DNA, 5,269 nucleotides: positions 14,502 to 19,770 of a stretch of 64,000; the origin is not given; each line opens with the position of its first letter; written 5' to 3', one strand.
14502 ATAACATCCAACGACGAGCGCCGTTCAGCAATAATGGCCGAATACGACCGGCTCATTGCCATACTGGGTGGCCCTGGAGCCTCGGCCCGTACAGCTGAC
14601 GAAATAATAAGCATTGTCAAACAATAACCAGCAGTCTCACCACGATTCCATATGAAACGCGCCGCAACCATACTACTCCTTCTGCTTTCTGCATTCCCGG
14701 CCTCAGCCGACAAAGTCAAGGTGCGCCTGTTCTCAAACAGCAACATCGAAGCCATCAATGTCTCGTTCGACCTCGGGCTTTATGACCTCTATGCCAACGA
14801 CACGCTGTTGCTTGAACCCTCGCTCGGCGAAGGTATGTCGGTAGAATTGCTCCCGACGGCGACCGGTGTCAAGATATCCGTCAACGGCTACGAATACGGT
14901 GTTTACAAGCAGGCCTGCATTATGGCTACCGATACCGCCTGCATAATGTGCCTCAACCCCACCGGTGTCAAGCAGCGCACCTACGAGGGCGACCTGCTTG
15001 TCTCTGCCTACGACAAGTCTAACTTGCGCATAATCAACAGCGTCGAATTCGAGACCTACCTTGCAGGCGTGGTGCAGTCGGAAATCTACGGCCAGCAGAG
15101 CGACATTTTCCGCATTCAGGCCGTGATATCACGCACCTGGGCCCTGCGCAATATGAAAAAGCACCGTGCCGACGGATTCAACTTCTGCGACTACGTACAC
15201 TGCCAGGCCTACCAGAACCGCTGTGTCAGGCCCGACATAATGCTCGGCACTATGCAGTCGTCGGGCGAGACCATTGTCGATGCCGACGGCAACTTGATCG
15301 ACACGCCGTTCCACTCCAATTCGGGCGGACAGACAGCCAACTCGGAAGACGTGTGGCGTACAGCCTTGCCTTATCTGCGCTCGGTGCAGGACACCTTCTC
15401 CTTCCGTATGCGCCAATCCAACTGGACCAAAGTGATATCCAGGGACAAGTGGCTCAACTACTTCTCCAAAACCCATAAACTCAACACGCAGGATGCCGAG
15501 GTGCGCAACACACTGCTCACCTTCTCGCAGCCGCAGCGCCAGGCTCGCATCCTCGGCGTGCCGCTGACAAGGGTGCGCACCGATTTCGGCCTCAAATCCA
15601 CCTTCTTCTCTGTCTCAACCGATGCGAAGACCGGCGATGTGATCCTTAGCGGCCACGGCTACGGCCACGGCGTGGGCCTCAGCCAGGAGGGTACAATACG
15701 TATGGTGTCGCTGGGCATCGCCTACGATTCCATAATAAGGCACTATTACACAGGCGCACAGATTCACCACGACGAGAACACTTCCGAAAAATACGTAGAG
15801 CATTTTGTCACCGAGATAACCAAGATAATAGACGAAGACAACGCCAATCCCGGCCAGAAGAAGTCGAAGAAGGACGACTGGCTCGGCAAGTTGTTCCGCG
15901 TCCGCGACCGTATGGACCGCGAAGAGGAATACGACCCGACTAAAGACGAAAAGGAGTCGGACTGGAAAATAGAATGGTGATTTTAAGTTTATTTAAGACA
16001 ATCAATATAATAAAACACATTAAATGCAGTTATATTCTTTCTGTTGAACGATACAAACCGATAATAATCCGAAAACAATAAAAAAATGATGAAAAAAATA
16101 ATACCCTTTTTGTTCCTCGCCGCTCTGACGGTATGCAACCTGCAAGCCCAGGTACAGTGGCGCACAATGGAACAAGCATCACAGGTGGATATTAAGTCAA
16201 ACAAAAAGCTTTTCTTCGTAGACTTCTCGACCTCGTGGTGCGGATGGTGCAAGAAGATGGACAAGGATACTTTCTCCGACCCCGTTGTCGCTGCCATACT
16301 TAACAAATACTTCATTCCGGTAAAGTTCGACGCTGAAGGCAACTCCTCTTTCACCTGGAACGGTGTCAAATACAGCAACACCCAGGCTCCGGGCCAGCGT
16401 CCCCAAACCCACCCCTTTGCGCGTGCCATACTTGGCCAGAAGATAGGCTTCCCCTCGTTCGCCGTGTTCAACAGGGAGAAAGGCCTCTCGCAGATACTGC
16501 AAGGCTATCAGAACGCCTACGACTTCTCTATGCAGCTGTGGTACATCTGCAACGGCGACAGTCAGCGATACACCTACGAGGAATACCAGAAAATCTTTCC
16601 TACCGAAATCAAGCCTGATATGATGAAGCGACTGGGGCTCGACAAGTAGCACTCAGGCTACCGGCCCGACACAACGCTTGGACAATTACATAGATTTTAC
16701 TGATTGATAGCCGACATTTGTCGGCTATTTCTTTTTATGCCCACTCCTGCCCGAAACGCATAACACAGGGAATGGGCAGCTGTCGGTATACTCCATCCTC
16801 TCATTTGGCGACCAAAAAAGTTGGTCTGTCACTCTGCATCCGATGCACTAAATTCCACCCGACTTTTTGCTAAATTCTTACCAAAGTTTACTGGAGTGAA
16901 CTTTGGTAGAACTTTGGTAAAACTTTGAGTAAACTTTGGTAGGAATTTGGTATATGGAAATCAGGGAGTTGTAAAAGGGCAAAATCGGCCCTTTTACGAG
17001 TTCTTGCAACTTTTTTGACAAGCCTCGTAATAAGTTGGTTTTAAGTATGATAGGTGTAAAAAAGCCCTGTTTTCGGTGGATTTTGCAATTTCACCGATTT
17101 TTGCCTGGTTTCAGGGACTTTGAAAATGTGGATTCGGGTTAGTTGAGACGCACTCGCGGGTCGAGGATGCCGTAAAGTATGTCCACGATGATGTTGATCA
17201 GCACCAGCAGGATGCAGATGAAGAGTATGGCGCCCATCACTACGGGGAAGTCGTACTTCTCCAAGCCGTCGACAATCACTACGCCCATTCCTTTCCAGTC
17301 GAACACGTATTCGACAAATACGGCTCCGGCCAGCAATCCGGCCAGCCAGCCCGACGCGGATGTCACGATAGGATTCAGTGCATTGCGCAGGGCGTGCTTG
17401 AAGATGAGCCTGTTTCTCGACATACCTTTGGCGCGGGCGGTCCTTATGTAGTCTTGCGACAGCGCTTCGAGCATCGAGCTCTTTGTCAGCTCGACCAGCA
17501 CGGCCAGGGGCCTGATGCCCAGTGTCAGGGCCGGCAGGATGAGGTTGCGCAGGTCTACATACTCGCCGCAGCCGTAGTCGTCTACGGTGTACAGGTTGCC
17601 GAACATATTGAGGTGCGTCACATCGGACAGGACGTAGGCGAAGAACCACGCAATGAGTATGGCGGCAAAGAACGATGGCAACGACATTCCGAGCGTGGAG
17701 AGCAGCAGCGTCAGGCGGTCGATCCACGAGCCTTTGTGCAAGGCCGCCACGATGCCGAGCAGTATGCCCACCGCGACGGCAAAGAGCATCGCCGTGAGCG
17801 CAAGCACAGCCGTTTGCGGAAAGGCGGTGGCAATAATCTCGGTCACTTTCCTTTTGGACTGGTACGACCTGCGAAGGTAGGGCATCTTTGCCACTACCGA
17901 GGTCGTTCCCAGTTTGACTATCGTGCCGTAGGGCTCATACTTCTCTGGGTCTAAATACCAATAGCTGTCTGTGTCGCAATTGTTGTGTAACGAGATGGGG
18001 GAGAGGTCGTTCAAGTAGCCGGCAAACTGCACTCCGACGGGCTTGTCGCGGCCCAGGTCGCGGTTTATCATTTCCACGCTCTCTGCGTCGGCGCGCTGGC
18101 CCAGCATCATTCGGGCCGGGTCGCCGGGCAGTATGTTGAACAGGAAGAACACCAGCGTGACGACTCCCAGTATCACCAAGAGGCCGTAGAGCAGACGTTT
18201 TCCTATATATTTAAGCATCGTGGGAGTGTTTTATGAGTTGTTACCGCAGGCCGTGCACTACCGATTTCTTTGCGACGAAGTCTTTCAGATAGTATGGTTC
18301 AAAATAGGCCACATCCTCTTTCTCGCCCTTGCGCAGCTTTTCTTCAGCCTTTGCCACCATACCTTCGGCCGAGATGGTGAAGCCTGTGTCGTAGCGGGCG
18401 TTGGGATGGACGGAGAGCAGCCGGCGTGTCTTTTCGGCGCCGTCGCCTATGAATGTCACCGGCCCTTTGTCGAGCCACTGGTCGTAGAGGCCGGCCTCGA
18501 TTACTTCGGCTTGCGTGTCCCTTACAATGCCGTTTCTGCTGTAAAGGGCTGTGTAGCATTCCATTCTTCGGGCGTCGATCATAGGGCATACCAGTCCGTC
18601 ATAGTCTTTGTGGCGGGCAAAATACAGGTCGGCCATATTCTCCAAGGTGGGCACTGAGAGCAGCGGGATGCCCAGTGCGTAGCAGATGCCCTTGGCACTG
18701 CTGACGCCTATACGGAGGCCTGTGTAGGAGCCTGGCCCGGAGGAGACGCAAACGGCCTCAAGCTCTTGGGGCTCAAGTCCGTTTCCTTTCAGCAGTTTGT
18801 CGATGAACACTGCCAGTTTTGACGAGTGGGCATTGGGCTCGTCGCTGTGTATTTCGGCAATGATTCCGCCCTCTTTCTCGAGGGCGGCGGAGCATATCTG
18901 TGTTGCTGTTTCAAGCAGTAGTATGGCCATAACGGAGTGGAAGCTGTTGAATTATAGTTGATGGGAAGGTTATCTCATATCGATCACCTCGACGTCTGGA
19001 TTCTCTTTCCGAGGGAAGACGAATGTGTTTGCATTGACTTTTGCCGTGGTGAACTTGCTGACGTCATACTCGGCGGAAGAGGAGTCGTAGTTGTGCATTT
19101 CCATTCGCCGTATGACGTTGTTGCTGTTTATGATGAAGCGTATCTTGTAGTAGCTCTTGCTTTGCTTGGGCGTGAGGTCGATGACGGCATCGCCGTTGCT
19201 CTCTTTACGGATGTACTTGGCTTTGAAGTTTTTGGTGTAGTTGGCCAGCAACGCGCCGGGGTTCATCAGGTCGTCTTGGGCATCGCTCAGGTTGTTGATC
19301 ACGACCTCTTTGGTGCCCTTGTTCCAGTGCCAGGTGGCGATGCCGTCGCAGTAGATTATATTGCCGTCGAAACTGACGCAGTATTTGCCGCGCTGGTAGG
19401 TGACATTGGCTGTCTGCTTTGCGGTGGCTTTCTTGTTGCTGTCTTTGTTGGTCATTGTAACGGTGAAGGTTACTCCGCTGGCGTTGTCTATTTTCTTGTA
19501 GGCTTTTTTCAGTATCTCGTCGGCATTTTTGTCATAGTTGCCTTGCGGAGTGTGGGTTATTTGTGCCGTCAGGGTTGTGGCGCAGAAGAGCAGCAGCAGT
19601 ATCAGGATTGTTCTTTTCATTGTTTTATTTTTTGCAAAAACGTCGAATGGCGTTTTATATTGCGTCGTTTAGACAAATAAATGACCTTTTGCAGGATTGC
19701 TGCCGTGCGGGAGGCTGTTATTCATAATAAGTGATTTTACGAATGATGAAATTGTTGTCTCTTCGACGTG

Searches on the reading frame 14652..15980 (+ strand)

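Call 10: search_protein_families(library=pfam, max_evalue=0.00001, proteins=[window:14652-15980:+])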
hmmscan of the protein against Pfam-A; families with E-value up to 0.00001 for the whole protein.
window:14652-15980:+ (442 aa): 1 family
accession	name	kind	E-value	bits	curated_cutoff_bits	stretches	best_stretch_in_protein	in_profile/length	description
PF08486.15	SpoIID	-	8.8e-14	52.4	23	1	122-189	2-69/97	Stage II sporulation protein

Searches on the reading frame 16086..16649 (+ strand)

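Call 10: search_protein_families(library=pfam, max_evalue=0.00001, proteins=[window:16086-16649:+])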
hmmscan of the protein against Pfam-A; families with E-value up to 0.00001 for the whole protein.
window:16086-16649:+ (187 aa): 3 families
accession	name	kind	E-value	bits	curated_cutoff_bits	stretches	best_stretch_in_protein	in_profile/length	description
PF03190.21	Thioredox_DsbH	-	5.2e-14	53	27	1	20-85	17-82/163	Protein of unknown function, DUF255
PF13098.12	Thioredoxin_2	-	7.9e-11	42.7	27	1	37-148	2-101/104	Thioredoxin-like domain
PF13899.12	Thioredoxin_7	-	9.3e-10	38.9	27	1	37-86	14-63/83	Thioredoxin-like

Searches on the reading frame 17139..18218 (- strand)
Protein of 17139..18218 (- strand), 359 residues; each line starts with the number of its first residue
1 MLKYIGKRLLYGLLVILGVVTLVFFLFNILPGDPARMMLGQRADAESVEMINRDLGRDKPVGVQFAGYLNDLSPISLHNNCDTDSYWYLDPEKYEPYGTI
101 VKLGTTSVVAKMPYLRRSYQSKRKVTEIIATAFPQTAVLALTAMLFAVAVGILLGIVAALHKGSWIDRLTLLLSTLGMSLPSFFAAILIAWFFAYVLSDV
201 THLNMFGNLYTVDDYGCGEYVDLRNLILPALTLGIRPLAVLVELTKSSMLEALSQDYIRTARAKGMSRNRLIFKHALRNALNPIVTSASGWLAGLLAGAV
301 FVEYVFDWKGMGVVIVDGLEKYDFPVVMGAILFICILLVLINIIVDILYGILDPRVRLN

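Call 10: search_protein_families(library=pfam, max_evalue=0.00001, proteins=[window:17139-18218:-])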
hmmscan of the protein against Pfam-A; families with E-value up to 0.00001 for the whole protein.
window:17139-18218:- (359 aa): 2 families
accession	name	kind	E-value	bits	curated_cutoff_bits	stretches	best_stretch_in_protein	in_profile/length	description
PF00528.27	BPD_transp_1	-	4.3e-41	141.1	26.4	1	151-357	1-183/184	Binding-protein-dependent transport system inner membrane component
PF19300.4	BPD_transp_1_N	-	3.2e-16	60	23.8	1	1-72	1-72/114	Binding-prot-dependent transport system membrane comp, N-term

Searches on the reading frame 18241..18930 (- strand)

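Call 10: search_protein_families(library=pfam, max_evalue=0.00001, proteins=[window:18241-18930:-])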
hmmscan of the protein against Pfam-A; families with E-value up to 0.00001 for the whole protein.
window:18241-18930:- (229 aa): 1 family
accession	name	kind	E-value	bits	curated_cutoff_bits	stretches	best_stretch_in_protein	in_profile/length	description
PF00814.31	TsaD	-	1.4e-27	97.5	24.8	1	16-138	13-134/264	tRNA N6-adenosine threonylcarbamoyltransferase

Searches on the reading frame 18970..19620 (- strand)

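Call 10: search_protein_families(library=pfam, max_evalue=0.00001, proteins=[window:18970-19620:-])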
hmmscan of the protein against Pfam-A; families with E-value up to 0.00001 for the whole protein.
window:18970-19620:- (216 aa): 2 families
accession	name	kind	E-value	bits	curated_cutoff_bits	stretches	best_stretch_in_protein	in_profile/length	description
PF03548.22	LolA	-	1.1e-07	32.1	23.6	1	87-202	47-164/165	Outer membrane lipoprotein carrier protein LolA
PF16584.11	LolA_2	-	1e-05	26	26.8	0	28-144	6-117/152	Outer membrane lipoprotein carrier protein LolA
